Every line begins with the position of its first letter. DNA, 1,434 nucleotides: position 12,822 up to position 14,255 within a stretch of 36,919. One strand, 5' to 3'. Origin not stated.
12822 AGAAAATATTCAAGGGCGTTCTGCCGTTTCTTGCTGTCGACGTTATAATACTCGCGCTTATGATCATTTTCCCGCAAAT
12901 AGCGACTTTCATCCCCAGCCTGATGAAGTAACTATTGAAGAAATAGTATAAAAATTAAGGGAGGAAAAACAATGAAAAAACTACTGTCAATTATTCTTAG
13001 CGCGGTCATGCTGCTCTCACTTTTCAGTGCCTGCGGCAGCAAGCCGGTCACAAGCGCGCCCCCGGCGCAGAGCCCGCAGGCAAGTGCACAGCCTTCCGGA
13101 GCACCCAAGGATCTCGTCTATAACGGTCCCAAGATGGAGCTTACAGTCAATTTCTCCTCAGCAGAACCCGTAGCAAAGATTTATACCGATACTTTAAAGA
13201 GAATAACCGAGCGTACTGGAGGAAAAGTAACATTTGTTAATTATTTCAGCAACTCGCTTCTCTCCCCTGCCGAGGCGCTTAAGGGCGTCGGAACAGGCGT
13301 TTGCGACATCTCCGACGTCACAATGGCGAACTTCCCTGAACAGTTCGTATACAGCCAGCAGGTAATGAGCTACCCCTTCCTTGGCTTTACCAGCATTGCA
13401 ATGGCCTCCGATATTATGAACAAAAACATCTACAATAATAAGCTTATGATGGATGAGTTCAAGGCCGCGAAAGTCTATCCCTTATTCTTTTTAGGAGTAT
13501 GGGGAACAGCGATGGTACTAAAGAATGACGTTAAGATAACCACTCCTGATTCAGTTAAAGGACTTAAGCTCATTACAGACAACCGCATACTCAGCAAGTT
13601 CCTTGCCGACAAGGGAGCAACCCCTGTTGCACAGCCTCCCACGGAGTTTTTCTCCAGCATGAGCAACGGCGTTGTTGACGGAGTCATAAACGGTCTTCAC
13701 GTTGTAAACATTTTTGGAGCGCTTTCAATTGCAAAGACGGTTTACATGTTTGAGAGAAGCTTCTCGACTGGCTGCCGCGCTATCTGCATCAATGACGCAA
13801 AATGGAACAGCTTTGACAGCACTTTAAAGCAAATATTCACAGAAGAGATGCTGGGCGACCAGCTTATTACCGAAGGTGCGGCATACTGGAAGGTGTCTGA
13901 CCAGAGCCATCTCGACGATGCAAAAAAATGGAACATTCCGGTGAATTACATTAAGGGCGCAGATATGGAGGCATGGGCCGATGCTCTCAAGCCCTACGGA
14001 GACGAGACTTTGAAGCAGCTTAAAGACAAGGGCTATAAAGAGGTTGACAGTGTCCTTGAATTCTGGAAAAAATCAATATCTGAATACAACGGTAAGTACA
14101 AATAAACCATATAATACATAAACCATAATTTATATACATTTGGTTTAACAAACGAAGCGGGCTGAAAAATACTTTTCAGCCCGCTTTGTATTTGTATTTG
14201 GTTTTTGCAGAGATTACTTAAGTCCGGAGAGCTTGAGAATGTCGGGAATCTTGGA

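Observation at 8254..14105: Unassigned FAD oxidoreductase, two metal cupins and a TRAP transporter appended to the phloroglucinol core: candidate undescribed feeder pathway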

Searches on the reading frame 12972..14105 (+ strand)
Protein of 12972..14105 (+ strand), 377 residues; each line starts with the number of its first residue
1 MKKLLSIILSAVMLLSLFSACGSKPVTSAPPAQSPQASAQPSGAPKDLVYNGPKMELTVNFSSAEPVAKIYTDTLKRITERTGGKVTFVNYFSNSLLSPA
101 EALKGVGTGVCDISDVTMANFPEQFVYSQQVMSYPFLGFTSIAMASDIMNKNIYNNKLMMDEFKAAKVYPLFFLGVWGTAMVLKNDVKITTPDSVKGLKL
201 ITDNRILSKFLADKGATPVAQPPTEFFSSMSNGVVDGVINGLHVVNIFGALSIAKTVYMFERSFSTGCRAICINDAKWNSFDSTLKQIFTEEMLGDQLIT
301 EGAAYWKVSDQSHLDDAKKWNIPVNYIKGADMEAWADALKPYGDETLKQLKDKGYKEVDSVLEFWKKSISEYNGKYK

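Call 4: search_protein_families(library=pfam, proteins=[window:12972-14105:+])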
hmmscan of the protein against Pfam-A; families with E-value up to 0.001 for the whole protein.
window:12972-14105:+ (377 aa): 1 family
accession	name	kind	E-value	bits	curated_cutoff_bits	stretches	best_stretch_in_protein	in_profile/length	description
PF03480.18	DctP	-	1.3e-24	87.5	23.4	1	66-346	10-282/286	Bacterial extracellular solute-binding protein, family 7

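Call 6: search_protein_families(library=ncbifam, proteins=[window:12972-14105:+], max_evalue=0.01)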
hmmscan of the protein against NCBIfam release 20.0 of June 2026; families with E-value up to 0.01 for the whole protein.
window:12972-14105:+ (377 aa): 2 families
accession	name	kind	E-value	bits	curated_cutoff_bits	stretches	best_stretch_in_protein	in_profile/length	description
NF037995.1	TRAP_S1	subfamily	8.3e-21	74.5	50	1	66-335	11-271/271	TRAP transporter substrate-binding protein DctP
TIGR00787.1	dctP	subfamily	2.5e-15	56.6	175.05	1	62-293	6-231/257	DctP family TRAP transporter solute-binding subunit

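Call 45: find_homologous_proteins(query=window:12972-14105:+)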
Query window:12972-14105:+ (377 aa): 82 proteins with E <= 0.001 among 3671 candidates.
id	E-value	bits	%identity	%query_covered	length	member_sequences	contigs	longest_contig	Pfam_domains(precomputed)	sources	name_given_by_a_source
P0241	4.4e-250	847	100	100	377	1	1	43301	PF03480.19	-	-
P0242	4.7e-199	679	78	100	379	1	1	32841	PF03480.19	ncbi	-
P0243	2.1e-170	585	68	99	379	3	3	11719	PF03480.19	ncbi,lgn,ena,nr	ncbi:MAG: TRAP transporter substrate-binding protein DctP [Clostridiales bacterium]|nr:TRAP transpor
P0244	1.3e-160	553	65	100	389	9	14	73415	PF03480.19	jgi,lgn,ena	jgi:TRAP-type C4-dicarboxylate transport system substrate-binding protein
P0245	9.3e-145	501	57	100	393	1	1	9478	PF03480.19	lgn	-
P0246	1.7e-143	496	58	100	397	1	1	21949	PF03480.19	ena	-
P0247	7.4e-142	491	57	100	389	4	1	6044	PF03480.19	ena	-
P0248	3.1e-141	489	57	99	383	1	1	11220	PF03480.19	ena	-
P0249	6.5e-137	475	63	85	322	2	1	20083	PF03480.19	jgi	jgi:TRAP-type C4-dicarboxylate transport system substrate-binding protein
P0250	9.9e-133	461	56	94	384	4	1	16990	PF03480.19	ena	-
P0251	2.5e-132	460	55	100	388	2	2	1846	PF03480.19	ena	-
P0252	1.8e-131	457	55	100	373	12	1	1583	PF03480.19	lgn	-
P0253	3.6e-131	456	52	100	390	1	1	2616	PF03480.19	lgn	-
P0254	3.1e-130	453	54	100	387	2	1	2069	PF03480.19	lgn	-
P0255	4.1e-128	446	52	100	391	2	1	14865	PF03480.19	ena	-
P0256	1.1e-123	431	54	92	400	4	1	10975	PF03480.19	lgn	-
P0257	3.0e-123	430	53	100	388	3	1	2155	PF03480.19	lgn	-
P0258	1.3e-121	424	50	99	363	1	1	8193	PF03480.19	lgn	-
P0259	4.4e-120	419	51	99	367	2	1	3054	PF03480.19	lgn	-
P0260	5.2e-120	419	49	100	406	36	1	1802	PF03480.19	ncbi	-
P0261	1.0e-118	415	47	100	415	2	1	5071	PF03480.19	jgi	-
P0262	4.0e-118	413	48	100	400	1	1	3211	PF03480.19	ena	-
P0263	1.7e-117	411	49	100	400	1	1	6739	PF03480.19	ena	-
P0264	2.2e-117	410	48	100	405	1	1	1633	PF03480.19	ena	-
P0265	2.7e-117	410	49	100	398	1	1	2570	PF03480.19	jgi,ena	-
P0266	3.3e-117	410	48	100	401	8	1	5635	PF03480.19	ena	-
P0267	9.9e-117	408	50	100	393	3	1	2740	PF03480.19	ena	-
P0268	1.3e-115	405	48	100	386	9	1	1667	PF03480.19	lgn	-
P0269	1.4e-114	401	49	99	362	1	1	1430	PF03480.19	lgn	-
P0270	5.3e-113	396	47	100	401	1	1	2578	PF03480.19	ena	-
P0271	2.4e-112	394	49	100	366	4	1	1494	PF03480.19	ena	-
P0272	6.6e-111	389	46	100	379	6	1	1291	PF03480.19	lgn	-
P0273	1.2e-110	388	49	87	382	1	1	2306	PF03480.19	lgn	-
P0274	7.4e-109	382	51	87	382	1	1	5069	PF03480.19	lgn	-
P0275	1.4e-108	382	48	99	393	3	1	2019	PF03480.19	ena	-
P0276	3.5e-108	380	46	100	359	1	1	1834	PF03480.19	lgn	-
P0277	5.5e-108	380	49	87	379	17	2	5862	PF03480.19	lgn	-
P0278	6.0e-107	376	46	99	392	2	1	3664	PF03480.19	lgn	-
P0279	6.1e-107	376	50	87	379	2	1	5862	PF03480.19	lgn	-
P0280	2.7e-106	374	48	87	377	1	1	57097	PF03480.19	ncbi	-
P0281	2.4e-105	371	45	100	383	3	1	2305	PF03480.19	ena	-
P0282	7.0e-105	369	49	87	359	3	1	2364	PF03480.19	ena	-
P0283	6.1e-101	356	45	100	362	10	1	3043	PF03480.19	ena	-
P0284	1.2e-100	355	46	99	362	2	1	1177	PF03480.19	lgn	-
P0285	1.5e-100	355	45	99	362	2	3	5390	PF03480.19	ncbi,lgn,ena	-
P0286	2.4e-97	345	44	100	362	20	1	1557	PF03480.19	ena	-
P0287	4.3e-95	337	47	90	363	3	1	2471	PF03480.19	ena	-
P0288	7.4e-91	323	42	100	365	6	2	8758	PF03480.19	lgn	-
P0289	2.1e-81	292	55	64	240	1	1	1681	PF03480.19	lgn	-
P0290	5.0e-68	248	52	59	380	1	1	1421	PF03480.19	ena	-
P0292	6.6e-38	149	29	96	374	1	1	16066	PF03480.19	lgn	-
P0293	1.5e-20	92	28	85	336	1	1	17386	PF03480.19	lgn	-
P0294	3.2e-20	91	28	85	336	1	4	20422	PF03480.19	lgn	-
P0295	3.3e-20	91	28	85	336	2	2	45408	PF03480.19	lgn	-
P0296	6.0e-20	90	28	85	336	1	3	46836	PF03480.19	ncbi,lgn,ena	-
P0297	7.0e-17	80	27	74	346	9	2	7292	PF03480.19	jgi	jgi:TRAP-type C4-dicarboxylate transport system substrate-binding protein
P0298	2.2e-16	78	27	72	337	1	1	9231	PF03480.19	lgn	-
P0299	8.3e-16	76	27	83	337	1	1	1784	PF03480.19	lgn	-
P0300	3.7e-15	74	28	77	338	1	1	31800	PF03480.19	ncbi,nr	ncbi:MAG: C4-dicarboxylate ABC transporter substrate-binding protein [Syntrophus sp. (in: bacteria)]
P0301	3.8e-15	74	27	93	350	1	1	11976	PF03480.19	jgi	jgi:TRAP-type C4-dicarboxylate transport system substrate-binding protein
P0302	6.4e-15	73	24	84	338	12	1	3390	PF03480.19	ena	-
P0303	1.7e-14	72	25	79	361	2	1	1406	PF03480.19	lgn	-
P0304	1.1e-13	69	26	77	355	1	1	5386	PF03480.19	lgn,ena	-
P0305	1.6e-13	69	27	71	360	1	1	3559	PF03480.19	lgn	-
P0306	3.3e-13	68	25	78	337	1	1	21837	PF03480.19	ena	-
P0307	1.2e-12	66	26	77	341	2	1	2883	PF03480.19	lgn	-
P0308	1.2e-12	66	27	76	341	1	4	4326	PF03480.19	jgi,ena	jgi:TRAP-type C4-dicarboxylate transport system substrate-binding protein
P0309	4.4e-12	64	22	86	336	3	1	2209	PF03480.19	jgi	jgi:TRAP-type C4-dicarboxylate transport system substrate-binding protein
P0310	4.8e-12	64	26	74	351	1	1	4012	PF03480.19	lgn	-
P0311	3.0e-10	58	25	77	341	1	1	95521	PF03480.19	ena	-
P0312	3.1e-10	58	27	73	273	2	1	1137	PF03480.19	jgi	jgi:TRAP-type transport system periplasmic protein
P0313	4.1e-9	54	22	99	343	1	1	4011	PF03480.19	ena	-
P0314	4.7e-9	54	25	94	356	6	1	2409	PF03480.19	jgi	jgi:TRAP-type C4-dicarboxylate transport system substrate-binding protein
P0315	1.6e-8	52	22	84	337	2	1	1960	PF03480.19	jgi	jgi:TRAP-type transport system periplasmic protein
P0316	1.7e-8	52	27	70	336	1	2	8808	PF03480.19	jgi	jgi:TRAP-type C4-dicarboxylate transport system substrate-binding protein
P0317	9.5e-8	50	28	78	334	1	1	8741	PF03480.19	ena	-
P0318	2.1e-7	49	26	96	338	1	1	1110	PF03480.19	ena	-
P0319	8.5e-7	47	24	79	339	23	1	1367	PF03480.19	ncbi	-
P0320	8.2e-5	40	25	68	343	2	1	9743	PF03480.19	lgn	-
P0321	3.5e-4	38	20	72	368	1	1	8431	PF03480.19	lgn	-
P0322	6.1e-4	37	20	72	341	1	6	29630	PF03480.19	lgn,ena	-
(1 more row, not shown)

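Call 46: search_solved_structures(query=window:12972-14105:+, max_evalue=0.001, show_alignments=3)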
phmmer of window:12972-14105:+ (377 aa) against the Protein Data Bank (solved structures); distinct sequences matched with E-value up to 0.001: 37.
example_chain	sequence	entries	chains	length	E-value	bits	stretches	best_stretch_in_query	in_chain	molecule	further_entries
4n6d_A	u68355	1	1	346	2.9e-19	72.8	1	60-355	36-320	TRAP dicarboxylate transporter-DctP subunit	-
4pgn_A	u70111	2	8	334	1.3e-12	50.9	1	74-363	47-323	Extracellular solute-binding protein, family 7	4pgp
4nap_A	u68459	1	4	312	1.7e-12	50.5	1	75-363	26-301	Extracellular solute-binding protein, family 7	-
4p1l_A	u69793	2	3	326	3.1e-10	43.1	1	66-345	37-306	TRAP dicarboxylate transporter, DctP subunit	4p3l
7nrr_AAA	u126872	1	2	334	1.7e-09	40.7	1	82-292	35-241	TRAP dicarboxylate transporter-DctP subunit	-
7nsw_AAA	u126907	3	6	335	1.7e-09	40.7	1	82-292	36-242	TRAP dicarboxylate transporter-DctP subunit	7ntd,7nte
4p56_A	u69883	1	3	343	2.1e-09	40.4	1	76-343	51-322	Putative extracellular solute-binding protein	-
4nn3_A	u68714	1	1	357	2.6e-09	40.1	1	73-341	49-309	TRAP dicarboxylate transporter, DctP subunit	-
4pfb_A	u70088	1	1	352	3.2e-09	39.8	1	54-294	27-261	C4-dicarboxylate-binding protein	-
4ovt_A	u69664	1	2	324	2.8e-08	36.7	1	67-281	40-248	TRAP dicarboxylate transporter, DctP subunit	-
4o8m_A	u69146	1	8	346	4.1e-08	36.2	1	63-334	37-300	TRAP dicarboxylate transporter, DctP subunit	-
4ovq_A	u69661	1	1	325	5.2e-08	35.8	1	78-291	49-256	TRAP dicarboxylate ABC transporter, substrate-binding protein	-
5iga_A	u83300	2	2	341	1.4e-07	34.4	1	68-289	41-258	TRAP TRANSPORTER SOLUTE BINDING PROTEIN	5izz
5im2_A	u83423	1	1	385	1.8e-07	34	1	75-246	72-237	Twin-arginine translocation pathway signal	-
4pdh_A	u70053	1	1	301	2.1e-07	33.8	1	70-289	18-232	TRAP dicarboxylate transporter, DctP subunit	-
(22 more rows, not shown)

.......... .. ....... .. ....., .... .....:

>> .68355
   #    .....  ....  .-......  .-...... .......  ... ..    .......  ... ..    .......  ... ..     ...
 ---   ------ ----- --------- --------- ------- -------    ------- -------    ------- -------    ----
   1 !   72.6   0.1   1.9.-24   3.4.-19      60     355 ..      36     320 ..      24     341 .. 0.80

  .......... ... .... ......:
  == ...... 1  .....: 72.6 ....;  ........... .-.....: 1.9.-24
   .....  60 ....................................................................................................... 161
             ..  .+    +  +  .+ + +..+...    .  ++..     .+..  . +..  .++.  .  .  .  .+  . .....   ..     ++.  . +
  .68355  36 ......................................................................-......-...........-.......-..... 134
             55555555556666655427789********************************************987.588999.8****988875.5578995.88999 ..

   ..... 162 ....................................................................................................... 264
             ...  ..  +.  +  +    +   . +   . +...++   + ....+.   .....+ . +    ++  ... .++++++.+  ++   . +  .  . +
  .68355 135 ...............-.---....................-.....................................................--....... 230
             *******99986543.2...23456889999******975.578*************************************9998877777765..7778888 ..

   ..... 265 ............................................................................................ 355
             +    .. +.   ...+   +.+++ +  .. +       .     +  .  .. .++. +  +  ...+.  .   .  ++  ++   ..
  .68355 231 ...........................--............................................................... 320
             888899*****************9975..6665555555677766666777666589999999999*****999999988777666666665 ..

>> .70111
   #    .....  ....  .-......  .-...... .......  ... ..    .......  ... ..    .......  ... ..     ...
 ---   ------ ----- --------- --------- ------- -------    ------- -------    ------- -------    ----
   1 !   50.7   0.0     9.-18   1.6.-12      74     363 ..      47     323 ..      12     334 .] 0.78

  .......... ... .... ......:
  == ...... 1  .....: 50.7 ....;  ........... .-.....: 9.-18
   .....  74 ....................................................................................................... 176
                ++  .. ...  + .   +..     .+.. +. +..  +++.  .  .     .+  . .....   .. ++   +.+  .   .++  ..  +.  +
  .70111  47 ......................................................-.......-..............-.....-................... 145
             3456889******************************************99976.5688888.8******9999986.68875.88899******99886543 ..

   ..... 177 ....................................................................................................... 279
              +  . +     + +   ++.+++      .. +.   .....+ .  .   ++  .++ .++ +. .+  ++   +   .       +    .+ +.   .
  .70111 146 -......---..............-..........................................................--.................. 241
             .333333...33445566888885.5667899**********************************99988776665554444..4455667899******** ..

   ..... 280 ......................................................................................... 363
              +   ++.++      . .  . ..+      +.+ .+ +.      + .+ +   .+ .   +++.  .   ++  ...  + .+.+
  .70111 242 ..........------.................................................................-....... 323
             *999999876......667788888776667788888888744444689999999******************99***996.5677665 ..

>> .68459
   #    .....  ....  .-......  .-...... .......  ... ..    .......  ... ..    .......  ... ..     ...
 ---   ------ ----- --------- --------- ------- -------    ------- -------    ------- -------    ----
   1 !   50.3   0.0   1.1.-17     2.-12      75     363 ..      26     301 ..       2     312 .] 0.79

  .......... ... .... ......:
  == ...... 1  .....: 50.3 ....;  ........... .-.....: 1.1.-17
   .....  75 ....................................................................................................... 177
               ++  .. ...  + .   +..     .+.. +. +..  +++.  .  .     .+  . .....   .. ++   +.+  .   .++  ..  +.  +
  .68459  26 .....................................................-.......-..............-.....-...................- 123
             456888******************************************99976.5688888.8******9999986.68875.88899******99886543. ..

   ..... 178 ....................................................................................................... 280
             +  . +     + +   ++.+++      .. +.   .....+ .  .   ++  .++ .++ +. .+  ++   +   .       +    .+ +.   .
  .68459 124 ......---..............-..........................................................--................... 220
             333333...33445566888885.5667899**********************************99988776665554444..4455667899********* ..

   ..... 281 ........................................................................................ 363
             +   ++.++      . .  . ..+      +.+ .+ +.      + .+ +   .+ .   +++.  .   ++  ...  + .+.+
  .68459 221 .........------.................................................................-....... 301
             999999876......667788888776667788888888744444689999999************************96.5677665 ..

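Call 49: find_encoding_contigs(protein=P0246, flank=10000, max_places=1)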
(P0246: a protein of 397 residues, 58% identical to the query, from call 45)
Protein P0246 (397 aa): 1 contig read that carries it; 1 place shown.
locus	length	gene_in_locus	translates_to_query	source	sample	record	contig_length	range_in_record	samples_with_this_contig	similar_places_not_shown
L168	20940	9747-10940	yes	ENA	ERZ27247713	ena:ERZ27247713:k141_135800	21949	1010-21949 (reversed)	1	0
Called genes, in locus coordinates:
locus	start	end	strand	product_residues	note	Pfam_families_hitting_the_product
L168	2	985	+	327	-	?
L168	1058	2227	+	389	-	-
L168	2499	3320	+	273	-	PF01022:HTH_5 (weak), PF01047:MarR (weak), PF09339:HTH_IclR, PF12802:MarR_2 (weak), PF12840:HTH_20 (weak), PF24034:DUF7343 (faint), PF01614:IclR_C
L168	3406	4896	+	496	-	PF00890:FAD_binding_2 (faint), PF01266:DAO (weak), PF12831:FAD_oxidored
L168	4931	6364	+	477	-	PF03972:MmgE_PrpD_N, PF19305:MmgE_PrpD_C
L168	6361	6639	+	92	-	PF03972:MmgE_PrpD_N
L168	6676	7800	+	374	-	PF03972:MmgE_PrpD_N, PF19305:MmgE_PrpD_C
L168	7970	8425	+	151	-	PF04290:DctQ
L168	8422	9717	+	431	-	PF06808:DctM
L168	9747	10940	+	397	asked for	PF03480:DctP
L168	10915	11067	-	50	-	-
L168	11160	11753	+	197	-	PF18089:DAPG_hydrolase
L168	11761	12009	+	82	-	PF12797:Fer4_2 (faint), PF00037:Fer4 (weak), PF13237:Fer4_10 (weak), PF14697:Fer4_21 (weak), PF12838:Fer4_7 (weak), PF13187:Fer4_9 (weak)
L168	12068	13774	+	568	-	PF00890:FAD_binding_2, PF01266:DAO (weak), PF07992:Pyr_redox_2 (faint), PF02910:Succ_DH_flav_C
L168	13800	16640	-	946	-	PF00690:Cation_ATPase_N, PF00122:E1-E2_ATPase, PF13246:Cation_ATPase, PF00702:Hydrolase, PF00689:Cation_ATPase_C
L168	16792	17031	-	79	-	PF02416:TatA_B_E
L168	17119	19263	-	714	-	PF13604:AAA_30 (faint), PF00580:UvrD-helicase, PF13245:AAA_19, PF13361:UvrD_C, PF13538:UvrD_C_2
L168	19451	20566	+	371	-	PF00395:SLH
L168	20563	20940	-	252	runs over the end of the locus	PF00881:Nitroreductase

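Call 50: find_encoding_contigs(protein=P0250, flank=10000, max_places=1)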
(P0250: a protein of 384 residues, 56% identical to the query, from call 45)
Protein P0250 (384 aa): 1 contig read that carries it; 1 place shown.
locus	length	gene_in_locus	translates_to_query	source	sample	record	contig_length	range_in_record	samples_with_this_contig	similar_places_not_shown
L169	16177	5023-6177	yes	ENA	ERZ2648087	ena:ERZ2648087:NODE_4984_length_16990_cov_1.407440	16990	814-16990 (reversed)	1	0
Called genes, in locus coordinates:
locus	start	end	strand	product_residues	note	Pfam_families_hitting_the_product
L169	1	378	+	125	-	?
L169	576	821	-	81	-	-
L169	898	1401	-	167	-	PF00376:MerR, PF13411:MerR_1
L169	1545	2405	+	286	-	PF00890:FAD_binding_2 (faint), PF01134:GIDA (faint), PF01266:DAO (weak), PF12831:FAD_oxidored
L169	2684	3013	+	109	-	PF12831:FAD_oxidored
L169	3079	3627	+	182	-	PF04290:DctQ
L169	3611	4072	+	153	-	PF06808:DctM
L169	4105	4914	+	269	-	PF06808:DctM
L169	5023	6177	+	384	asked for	PF03480:DctP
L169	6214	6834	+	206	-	PF03972:MmgE_PrpD_N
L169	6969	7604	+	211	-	PF19305:MmgE_PrpD_C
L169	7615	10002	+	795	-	PF03972:MmgE_PrpD_N, PF01208:URO-D (weak)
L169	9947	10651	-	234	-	PF00512:HisKA (weak), PF02518:HATPase_c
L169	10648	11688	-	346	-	PF16736:sCache_like (weak)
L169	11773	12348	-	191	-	PF00072:Response_reg, PF00486:Trans_reg_C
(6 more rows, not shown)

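Call 51: find_encoding_contigs(protein=P0280, flank=10000, max_places=1)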
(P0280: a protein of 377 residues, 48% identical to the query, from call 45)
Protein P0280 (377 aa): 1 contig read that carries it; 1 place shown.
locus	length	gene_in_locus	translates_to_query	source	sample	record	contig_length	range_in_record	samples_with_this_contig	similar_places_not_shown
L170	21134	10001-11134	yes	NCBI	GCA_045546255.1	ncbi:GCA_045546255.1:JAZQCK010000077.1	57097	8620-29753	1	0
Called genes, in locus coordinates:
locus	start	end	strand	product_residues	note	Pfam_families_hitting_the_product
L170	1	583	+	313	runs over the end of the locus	PF03358:FMN_red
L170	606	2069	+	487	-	PF00890:FAD_binding_2, PF01266:DAO, PF01494:FAD_binding_3 (faint), PF01593:Amino_oxidase (faint), PF01946:Thi4 (weak), PF03486:HI0933_like, PF07992:Pyr_redox_2, PF12831:FAD_oxidored, +1 more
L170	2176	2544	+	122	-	PF07366:SnoaL, PF12680:SnoaL_2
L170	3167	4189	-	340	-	PF01757:Acyl_transf_3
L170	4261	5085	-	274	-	PF00376:MerR, PF13411:MerR_1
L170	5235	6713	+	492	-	PF00890:FAD_binding_2 (faint), PF12831:FAD_oxidored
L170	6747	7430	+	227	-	PF04290:DctQ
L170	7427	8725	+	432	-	PF06808:DctM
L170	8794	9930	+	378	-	PF03480:DctP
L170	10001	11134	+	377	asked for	PF03480:DctP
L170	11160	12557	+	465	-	PF03972:MmgE_PrpD_N, PF19305:MmgE_PrpD_C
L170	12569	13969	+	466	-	PF03972:MmgE_PrpD_N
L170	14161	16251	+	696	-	PF12437:GSIII_N, PF00120:Gln-synt_C, PF18318:Gln-synt_C-ter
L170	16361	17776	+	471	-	PF00206:Lyase_1, PF10397:ADSL_C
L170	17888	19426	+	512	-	PF00117:GATase, PF07722:Peptidase_C26, PF02540:NAD_synthase (faint), PF02568:ThiI (faint), PF03054:tRNA_Me_trans (faint), PF00958:GMP_synt_C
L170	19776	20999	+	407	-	PF04389:Peptidase_M28, PF05343:Peptidase_M42 (weak), PF01546:Peptidase_M20 (weak)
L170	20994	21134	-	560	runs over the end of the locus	PF02836:Glyco_hydro_2_C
